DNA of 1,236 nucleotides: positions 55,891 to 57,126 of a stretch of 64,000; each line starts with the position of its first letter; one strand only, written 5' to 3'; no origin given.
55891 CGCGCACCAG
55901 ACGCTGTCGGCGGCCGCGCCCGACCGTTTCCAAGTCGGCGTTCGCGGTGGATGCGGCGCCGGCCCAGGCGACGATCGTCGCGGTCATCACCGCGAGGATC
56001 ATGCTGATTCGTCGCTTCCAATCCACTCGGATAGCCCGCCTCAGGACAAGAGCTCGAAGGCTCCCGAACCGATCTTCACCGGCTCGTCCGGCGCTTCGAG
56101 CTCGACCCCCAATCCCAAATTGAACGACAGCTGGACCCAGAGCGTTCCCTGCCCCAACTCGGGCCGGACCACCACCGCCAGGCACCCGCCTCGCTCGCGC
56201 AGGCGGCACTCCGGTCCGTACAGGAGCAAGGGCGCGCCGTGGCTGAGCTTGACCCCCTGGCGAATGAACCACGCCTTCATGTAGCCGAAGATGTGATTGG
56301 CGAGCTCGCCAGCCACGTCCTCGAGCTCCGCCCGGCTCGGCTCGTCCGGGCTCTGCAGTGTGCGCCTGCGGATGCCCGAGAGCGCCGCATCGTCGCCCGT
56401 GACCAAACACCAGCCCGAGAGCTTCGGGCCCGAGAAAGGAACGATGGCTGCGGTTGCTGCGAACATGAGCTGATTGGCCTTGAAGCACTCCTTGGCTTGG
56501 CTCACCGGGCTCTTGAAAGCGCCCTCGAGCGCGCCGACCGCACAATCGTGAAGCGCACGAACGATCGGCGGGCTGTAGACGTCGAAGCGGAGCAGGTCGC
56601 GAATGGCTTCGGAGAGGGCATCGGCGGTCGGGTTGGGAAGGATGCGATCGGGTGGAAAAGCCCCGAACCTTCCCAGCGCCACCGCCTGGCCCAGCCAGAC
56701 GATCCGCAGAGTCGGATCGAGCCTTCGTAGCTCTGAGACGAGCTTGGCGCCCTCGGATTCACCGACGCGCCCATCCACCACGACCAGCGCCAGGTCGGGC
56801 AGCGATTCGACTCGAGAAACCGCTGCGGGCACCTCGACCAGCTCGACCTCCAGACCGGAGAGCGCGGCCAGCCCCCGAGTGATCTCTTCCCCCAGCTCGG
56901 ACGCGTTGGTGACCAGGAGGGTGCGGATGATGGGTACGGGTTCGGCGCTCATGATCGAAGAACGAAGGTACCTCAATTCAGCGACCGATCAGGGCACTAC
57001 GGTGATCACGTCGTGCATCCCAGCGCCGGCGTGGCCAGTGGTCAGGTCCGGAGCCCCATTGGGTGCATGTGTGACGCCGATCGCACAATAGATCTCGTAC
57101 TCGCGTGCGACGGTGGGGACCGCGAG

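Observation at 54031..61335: Two-component/CheX signalling cluster embedded in a periplasmic cytochrome c and cupredoxin locus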

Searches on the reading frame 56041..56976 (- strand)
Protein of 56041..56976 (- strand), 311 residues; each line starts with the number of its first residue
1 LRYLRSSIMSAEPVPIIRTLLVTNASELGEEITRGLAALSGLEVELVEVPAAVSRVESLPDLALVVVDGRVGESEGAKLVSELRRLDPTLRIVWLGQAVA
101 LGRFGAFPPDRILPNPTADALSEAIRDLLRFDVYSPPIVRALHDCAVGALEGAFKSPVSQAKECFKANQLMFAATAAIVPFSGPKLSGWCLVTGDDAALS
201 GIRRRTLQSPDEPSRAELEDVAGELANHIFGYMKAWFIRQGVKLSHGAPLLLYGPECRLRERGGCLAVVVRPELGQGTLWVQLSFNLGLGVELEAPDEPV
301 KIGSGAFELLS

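Call 3: search_protein_families(library=pfam, proteins=[window:56041-56976:-], max_evalue=0.01)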
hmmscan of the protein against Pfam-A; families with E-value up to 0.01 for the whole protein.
window:56041-56976:- (311 aa): 1 family
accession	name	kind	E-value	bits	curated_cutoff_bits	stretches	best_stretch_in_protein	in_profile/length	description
PF13690.11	CheX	-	8.5e-07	29.4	27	1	176-269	2-90/94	Chemotaxis phosphatase CheX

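Call 4: search_protein_families(library=ncbifam, proteins=[window:56041-56976:-], max_evalue=0.1)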
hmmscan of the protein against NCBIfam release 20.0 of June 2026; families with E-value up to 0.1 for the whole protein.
window:56041-56976:- (311 aa): 0 families

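Call 9: search_solved_structures(query=window:56041-56976:-, max_evalue=1, show_alignments=2)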
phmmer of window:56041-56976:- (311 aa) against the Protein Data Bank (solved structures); distinct sequences matched with E-value up to 1: 3.
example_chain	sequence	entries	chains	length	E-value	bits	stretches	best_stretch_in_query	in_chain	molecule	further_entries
3iic_A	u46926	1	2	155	0.00065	22.2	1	156-285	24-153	CheC domain protein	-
3h2d_A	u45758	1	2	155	0.016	17.6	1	160-285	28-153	CheC-like superfamily protein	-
6vpw_A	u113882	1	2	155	0.18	14.2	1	162-283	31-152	Chemotaxis protein CheX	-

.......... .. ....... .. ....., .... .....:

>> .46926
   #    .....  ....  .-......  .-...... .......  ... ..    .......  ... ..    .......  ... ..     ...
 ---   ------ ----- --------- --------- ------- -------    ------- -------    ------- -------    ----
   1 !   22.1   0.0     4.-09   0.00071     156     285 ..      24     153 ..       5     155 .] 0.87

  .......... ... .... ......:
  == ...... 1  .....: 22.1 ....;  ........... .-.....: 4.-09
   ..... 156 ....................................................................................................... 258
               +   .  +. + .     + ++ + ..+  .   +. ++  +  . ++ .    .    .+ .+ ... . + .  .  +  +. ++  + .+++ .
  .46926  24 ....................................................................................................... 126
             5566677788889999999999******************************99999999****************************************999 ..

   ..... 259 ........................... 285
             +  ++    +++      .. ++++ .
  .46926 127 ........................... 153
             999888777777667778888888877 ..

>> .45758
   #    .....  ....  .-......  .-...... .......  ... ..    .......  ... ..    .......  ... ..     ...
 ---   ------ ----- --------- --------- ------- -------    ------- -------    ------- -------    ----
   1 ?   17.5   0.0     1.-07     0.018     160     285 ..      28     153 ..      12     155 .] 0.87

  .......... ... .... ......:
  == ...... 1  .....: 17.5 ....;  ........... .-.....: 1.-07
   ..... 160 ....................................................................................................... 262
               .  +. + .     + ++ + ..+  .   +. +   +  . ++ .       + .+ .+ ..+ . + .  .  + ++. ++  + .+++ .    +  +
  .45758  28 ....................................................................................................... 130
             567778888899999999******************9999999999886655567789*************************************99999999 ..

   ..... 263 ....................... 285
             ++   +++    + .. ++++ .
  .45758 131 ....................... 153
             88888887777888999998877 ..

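Call 16: find_homologous_proteins(query=window:56041-56976:-, max_evalue=0.001)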
Query window:56041-56976:- (311 aa): 7 proteins with E <= 0.001 among 8000 candidates.
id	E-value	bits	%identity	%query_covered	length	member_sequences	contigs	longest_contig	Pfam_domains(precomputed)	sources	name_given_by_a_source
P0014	2.9e-194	662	100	97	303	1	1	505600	PF13690.12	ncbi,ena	-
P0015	1.8e-166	571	85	97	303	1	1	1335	PF13690.12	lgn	-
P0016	1.3e-165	568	84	97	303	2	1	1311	PF13690.12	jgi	jgi:hypothetical protein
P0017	3.2e-165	567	85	97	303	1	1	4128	PF13690.12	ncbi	-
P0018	8.0e-152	523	78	98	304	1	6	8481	PF13690.12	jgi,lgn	jgi:hypothetical protein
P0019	2.0e-150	518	77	97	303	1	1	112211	-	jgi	-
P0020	5.7e-79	284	51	96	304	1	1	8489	PF13690.12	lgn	-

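Call 41: predict_structure(alignment_id=A1)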
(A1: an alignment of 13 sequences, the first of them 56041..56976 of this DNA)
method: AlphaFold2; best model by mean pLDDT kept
length: 311 residues; sequences in the alignment: 13
mean_pLDDT: 82.9   pTM: 0.81
mean pLDDT of the five models: 82.9, 80.8, 79.4, 78.0, 71.7
residues with pLDDT >= 90: 129; 70-90: 135; 50-70: 30; < 50: 17
segments of 3 or more residues with pLDDT < 50: 1-10, 260-263, 309-311
pLDDT, mean of each block of 10 residues (from residue 1): 35 80 91 92 93 91 91 89 85 83 75 93 88 83 93 87 76 86 88 92 86 89 92 92 88 61 68 89 77 84 60 40
secondary structure, 60 per line:
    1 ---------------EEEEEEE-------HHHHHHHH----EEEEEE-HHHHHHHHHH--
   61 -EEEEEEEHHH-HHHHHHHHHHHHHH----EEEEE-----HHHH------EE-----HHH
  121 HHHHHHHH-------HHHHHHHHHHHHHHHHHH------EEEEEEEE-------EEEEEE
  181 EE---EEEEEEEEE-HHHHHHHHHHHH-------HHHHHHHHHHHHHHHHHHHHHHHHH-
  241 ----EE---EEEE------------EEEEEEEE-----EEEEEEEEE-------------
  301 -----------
elements in order: E16-22 H30-37 E42-47 H49-58 E62-68 H73-86 E91-95 H101-104 H118-128 H136-153 E160-167 E175-182 E186-194 H196-207 H215-239 E250-253 E266-273 E279-287

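Call 43: search_protein_representatives(alignment_id=A1)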
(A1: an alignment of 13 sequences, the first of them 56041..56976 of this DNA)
Query: 13 sequences, 303 profile positions. Proteins with E-value up to 0.001 (for the whole library): 933; up to 1e-10: 175; up to 1e-30: 35. The best 150 are listed.
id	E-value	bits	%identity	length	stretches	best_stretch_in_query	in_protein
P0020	4.8e-122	423.4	-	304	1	2-302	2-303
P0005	1.2e-114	399.0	-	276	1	14-302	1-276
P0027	3.1e-58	213.8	-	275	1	18-302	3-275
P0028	1.8e-51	191.6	-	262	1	32-295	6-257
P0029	4.5e-45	170.6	-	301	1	21-280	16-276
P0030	2.7e-42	161.5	-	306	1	10-279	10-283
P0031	8.8e-42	159.8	-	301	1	11-278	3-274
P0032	1.4e-41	159.1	-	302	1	21-290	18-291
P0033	1.4e-41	159.1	-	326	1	15-279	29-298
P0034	1.0e-39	153.0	-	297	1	37-282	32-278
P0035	7.3e-39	150.2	-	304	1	23-279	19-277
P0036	7.5e-39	150.2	-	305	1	13-279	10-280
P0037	4.0e-38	147.8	-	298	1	20-287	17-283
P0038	6.0e-38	147.2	-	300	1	10-279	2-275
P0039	1.5e-37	145.9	-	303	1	29-291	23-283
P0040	2.4e-37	145.2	-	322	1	11-241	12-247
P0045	5.1e-36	140.9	-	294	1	23-302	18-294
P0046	4.1e-35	137.9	-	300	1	14-279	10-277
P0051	3.2e-33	131.7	-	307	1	6-284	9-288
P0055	3.4e-31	125.0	-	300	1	9-273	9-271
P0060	1.2e-30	123.2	-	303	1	20-288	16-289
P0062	1.9e-30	122.6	-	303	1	9-278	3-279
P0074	2.6e-28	115.6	-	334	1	10-278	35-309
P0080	5.9e-26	107.8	-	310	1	22-278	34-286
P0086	2.4e-25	105.8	-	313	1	22-279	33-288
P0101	1.0e-23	100.5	-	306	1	9-291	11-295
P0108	8.5e-22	94.2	-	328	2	157-280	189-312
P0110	3.2e-21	92.3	-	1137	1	50-278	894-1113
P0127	7.0e-19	84.6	-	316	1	23-293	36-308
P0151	2.7e-15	72.8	-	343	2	130-279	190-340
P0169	7.0e-13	64.9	-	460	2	69-281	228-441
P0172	1.2e-12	64.1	-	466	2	28-279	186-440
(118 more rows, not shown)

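Call 45: fold_search(model_id=the predicted structure, library=pdb)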
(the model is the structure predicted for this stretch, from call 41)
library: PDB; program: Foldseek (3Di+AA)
matches with E <= 10: 1484; with E <= 0.001: 61
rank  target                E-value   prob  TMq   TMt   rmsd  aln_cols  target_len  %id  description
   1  3iic_A                4.1e-10  1.00  0.42  0.79   2.8       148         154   18  Crystal structure of CheC-like superfamily protein (YP_001095400.1) from Shewanella SP. PV-4 at 2.13 A resolution (released 2009-08-18)
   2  3h2d_B                6.7e-10  1.00  0.43  0.81   2.8       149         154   15  Crystal structure of a chemotactic chec-like protein (so_3915) from shewanella oneidensis mr-1 at 1.86 A resolution (released 2009-04-28)
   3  6vpw_A                1.8e-09  1.00  0.42  0.83   2.8       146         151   15  1.90 Angstrom Resolution Crystal Structure Chemotaxis protein CheX from Vibrio vulnificus (released 2021-02-10)
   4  6vpw_B                4.4e-09  1.00  0.38  0.75   3.9       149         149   15  1.90 Angstrom Resolution Crystal Structure Chemotaxis protein CheX from Vibrio vulnificus (released 2021-02-10)
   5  3h2d_A                6.4e-09  1.00  0.41  0.77   3.4       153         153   15  Crystal structure of a chemotactic chec-like protein (so_3915) from shewanella oneidensis mr-1 at 1.86 A resolution (released 2009-04-28)
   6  3h4y                  6.8e-09  1.00  0.38  0.73   4.4       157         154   15  Crystal structure of putative chemotaxis protein (YP_009526.1) from DESULFOVIBRIO VULGARIS HILDENBOROUGH at 1.55 A resol (released 2009-05-05)
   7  3hm4_A                1.0e-08  1.00  0.39  0.73   3.2       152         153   16  CRYSTAL STRUCTURE OF A CHEMOTAXIS PROTEIN CHEX (DDE_0281) FROM DESULFOVIBRIO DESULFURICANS SUBSP. AT 1.30 A RESOLUTION (released 2009-06-23)
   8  3hzh_B                3.7e-08  1.00  0.39  0.74   3.4       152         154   16  Crystal structure of the CheX-CheY-BeF3-Mg+2 complex from Borrelia burgdorferi (released 2010-02-16)
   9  3hm4_B                4.2e-08  1.00  0.37  0.72   4.6       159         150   14  CRYSTAL STRUCTURE OF A CHEMOTAXIS PROTEIN CHEX (DDE_0281) FROM DESULFOVIBRIO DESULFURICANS SUBSP. AT 1.30 A RESOLUTION (released 2009-06-23)
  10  1xko_B                2.0e-07  1.00  0.39  0.71   3.7       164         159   14  Structure of Thermotoga maritima CheX (released 2004-12-07)
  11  1squ_A                2.8e-07  1.00  0.41  0.77   3.0       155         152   13  Structural Genomics, Crystal structure of the CheX protein from Thermotoga maritima (released 2004-05-04)
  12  1squ_B                3.6e-07  1.00  0.41  0.76   3.1       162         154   14  Structural Genomics, Crystal structure of the CheX protein from Thermotoga maritima (released 2004-05-04)
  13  6od1_A                5.9e-07  1.00  0.32  0.30  17.4       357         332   10  IraD-bound to RssB D58P variant (released 2019-04-24)
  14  1xko_A                1.5e-06  1.00  0.37  0.69   4.0       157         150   13  Structure of Thermotoga maritima CheX (released 2004-12-07)
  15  4hyn_A                1.8e-06  1.00  0.35  0.50   5.6       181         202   12  X-ray crystal structure of Thermotoga maritima FliY (released 2013-04-03)
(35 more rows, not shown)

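Call 46: search_protein_families(library=pfam, alignment_id=A4, max_evalue=0.001)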
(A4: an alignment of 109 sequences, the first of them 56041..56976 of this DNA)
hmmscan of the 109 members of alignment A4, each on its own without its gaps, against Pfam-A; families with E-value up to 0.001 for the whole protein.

A. member 1, window:56041-56976:- (311 aa): 1 family
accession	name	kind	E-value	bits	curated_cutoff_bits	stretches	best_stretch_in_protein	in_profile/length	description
PF13690.11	CheX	-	8.5e-07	29.4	27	1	176-269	2-90/94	Chemotaxis phosphatase CheX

B. families by the number of members that match (of 109 scanned): 5 families
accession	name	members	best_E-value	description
PF13690.11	CheX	105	6.2e-14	Chemotaxis phosphatase CheX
PF03709.21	OKR_DC_1_N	15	2.8e-06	Orn/Lys/Arg decarboxylase, N-terminal domain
PF00072.30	Response_reg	7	1.8e-05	Response regulator receiver domain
PF06490.17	FleQ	2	1.2e-05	Flagellar regulatory protein FleQ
PF20161.5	VpsR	1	0.00013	VpsR domain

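Call 54: find_related_loci(query=A1, collection=metagenome_contigs, flank=10000)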
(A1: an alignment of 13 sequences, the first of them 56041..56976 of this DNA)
Query A1 (311 aa) in metagenome_contigs; peptide patterns used: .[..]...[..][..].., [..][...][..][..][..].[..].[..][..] (x = any residue, [..] = any of these).
90 stretches matched a pattern; 4 encode a relative of the query (tblastn E <= 1e-3); 4 distinct loci.
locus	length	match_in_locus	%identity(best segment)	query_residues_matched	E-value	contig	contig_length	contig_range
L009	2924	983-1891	85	9-311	0e+0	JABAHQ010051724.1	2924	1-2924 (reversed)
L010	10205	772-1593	30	4-286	5e-29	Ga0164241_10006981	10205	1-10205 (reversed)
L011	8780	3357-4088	33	52-298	3e-21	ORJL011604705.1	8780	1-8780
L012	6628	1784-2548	25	47-310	4e-20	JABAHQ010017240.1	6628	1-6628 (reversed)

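Call 58: search_protein_families(library=pfam, proteins=[L010:342-752:+, L010:757-1674:+, L010:1689-4451:+, L010:4490-5404:+, L010:5517-7874:+, L010:7889-9181:+, L011:453-3185:+, L011:3243-4118:+, L011:6156-7703:+, L011:7748-8767:-], max_evalue=0.01)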
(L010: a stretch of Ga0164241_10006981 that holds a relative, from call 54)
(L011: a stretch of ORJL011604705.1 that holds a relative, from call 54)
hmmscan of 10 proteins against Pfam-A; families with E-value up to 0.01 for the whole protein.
L010:342-752:+ (136 aa): 1 family
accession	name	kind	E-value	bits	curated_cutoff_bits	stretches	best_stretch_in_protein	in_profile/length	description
PF00072.30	Response_reg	-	2.8e-25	89.1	30.2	1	15-124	1-108/111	Response regulator receiver domain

L010:757-1674:+ (305 aa): 2 families
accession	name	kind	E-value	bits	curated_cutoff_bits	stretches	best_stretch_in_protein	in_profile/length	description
PF13690.11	CheX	-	3.8e-08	33.7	27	1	171-263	3-91/94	Chemotaxis phosphatase CheX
PF00072.30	Response_reg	-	1e-05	26.1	30.2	1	10-92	1-82/111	Response regulator receiver domain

L010:1689-4451:+ (920 aa): 5 families
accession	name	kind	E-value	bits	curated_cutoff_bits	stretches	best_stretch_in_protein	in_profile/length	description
PF02518.31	HATPase_c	-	3.7e-14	53.5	26.4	1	772-915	4-110/111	Histidine kinase-, DNA gyrase B-, and HSP90-like ATPase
PF01627.28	Hpt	-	1.4e-10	41.6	24.6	1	568-666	2-82/84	Hpt domain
PF00672.30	HAMP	-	1e-08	35.8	25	1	340-389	4-53/53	HAMP domain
PF02743.24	dCache_1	-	2.6e-06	27.6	45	1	109-301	61-238/240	Cache domain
PF08448.16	PAS_4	-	6.6e-05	23.6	23.1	1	488-538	59-109/110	PAS fold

L010:4490-5404:+ (304 aa): 1 family
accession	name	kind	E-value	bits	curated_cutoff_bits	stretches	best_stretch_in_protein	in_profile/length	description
PF13690.11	CheX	-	5.3e-09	36.5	27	1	169-262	1-90/94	Chemotaxis phosphatase CheX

L010:5517-7874:+ (785 aa): 7 families
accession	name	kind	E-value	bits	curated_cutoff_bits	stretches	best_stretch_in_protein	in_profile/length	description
PF01138.27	RNase_PH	-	1e-59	201.1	25.5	2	65-195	2-130/130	3' exoribonuclease family, domain 1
PF03725.20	RNase_PH_C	-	2.3e-22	79.1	20.8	2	198-262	1-67/67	3' exoribonuclease family, domain 2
PF00575.29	S1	-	9.3e-22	77.6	22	1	672-744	1-74/74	S1 RNA binding domain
PF00013.35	KH_1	-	2.1e-12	47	21.5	1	610-667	2-65/66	KH domain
PF03726.19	PNPase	-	1.3e-10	42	24.6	1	293-374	2-81/81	Polyribonucleotide nucleotidyltransferase, RNA binding domain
PF23459.1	S1_RRP5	-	0.0027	18.7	27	1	676-736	4-64/72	RRP5 S1 domain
PF22675.2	KH-I_KHDC4-BBP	-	0.0096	16.2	30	0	619-652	8-41/76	KHDC4/BBP-like, KH-domain type I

L010:7889-9181:+ (430 aa): 3 families
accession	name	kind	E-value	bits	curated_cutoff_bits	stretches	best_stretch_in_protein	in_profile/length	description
PF02784.22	Orn_Arg_deC_N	-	7e-50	170.1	23.4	1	49-291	15-246/247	Pyridoxal-dependent decarboxylase, pyridoxal binding domain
PF00278.28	Orn_DAP_Arg_deC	-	1.8e-15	57.4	23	1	31-368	2-78/95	Pyridoxal-dependent decarboxylase, C-terminal sheet domain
PF01168.26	Ala_racemase_N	-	4.6e-06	26.9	24.1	1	34-217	2-169/220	Alanine racemase, N-terminal domain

L011:453-3185:+ (910 aa): 4 families
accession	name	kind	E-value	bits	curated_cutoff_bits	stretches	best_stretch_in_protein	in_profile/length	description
PF02518.31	HATPase_c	-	7e-18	65.5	26.4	1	762-903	3-108/111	Histidine kinase-, DNA gyrase B-, and HSP90-like ATPase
PF01627.28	Hpt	-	2.3e-15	57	24.6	1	554-648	1-83/84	Hpt domain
PF00672.30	HAMP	-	4.6e-05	24.1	25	1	320-370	2-52/53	HAMP domain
PF02743.24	dCache_1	-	0.0001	22.4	45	1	80-228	57-176/240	Cache domain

L011:3243-4118:+ (291 aa): 1 family
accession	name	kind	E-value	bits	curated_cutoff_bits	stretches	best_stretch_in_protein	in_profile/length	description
PF13690.11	CheX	-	3.1e-07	30.8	27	1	159-251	2-90/94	Chemotaxis phosphatase CheX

L011:6156-7703:+ (515 aa): 8 families
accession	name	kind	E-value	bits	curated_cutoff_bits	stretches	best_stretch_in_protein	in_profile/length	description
PF02518.31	HATPase_c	-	2.8e-27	95.8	26.4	1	266-376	2-109/111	Histidine kinase-, DNA gyrase B-, and HSP90-like ATPase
PF00989.32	PAS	-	8.5e-17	61.6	22.6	1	24-131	5-112/113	PAS fold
PF13426.13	PAS_9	-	2.5e-14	53.8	27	1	31-133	2-102/103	PAS domain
PF00072.30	Response_reg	-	4.3e-14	53.1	30.2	1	399-508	1-110/111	Response regulator receiver domain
PF08448.16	PAS_4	-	5.5e-12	46.3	23.1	1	26-135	1-108/110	PAS fold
PF00512.31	HisKA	-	3.3e-08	33.9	26.9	1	151-224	2-65/66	His Kinase A (phospho-acceptor) domain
PF08447.18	PAS_3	-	0.00087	19.9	25.6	1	43-125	2-85/89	PAS fold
PF13188.13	PAS_8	-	0.0051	17.1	21.8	0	21-68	2-46/65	PAS domain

L011:7748-8767:- (339 aa): 2 families
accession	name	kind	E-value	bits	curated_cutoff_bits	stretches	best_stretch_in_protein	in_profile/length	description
PF17557.7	Conotoxin_I2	-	3.6e-08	33.8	27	0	92-116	1-25/38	I2-superfamily conotoxins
PF07740.17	Toxin_12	-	0.0077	17.3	21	1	277-298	1-22/30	Ion channel inhibitory toxin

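Call 81: search_dna_similar(query=window:56041-56976:-, collection=plasmids, mode=protein, max_evalue=0.001, max_rows=20)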
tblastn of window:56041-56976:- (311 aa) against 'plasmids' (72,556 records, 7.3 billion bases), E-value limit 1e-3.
No match.

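Call 83: list_cluster_members(proteins=[P0027, P0029, P0030, P0031, P0032, P0033, P0036, P0040, P0045, P0060])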
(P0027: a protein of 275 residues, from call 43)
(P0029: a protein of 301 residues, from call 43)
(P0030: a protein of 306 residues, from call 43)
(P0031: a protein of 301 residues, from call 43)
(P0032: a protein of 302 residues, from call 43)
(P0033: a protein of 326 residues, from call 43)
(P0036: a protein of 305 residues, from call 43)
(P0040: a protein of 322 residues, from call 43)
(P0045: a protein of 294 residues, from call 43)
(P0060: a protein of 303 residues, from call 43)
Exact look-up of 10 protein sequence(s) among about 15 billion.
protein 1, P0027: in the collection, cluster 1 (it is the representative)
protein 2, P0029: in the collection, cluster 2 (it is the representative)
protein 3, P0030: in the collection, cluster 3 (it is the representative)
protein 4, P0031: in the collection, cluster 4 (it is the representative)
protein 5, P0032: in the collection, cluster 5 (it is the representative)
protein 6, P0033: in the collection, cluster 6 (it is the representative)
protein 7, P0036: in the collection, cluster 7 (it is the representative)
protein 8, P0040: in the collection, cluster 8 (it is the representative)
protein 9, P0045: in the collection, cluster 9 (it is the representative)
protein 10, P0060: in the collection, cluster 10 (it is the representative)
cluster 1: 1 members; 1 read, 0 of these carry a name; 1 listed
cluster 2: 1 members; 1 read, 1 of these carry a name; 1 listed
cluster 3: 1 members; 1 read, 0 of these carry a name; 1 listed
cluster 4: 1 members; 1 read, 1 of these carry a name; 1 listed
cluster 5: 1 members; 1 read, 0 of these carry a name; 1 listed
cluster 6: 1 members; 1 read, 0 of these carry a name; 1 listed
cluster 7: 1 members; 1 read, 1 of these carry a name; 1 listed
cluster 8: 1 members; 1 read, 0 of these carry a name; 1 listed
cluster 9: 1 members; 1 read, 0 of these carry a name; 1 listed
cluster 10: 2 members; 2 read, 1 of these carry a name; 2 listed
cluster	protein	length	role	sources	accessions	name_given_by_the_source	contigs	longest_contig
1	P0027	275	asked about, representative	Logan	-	-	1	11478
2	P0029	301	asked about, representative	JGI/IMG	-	chemotaxis protein CheX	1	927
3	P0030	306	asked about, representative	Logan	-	-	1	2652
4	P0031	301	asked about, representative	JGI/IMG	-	CheY-specific phosphatase CheX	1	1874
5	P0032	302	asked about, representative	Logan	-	-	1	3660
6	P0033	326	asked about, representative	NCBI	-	-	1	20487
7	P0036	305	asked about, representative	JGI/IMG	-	chemotaxis protein CheX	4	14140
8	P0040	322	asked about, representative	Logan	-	-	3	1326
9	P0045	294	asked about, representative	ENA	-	-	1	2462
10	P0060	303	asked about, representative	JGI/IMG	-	CheY-specific phosphatase CheX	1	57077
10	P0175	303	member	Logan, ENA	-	-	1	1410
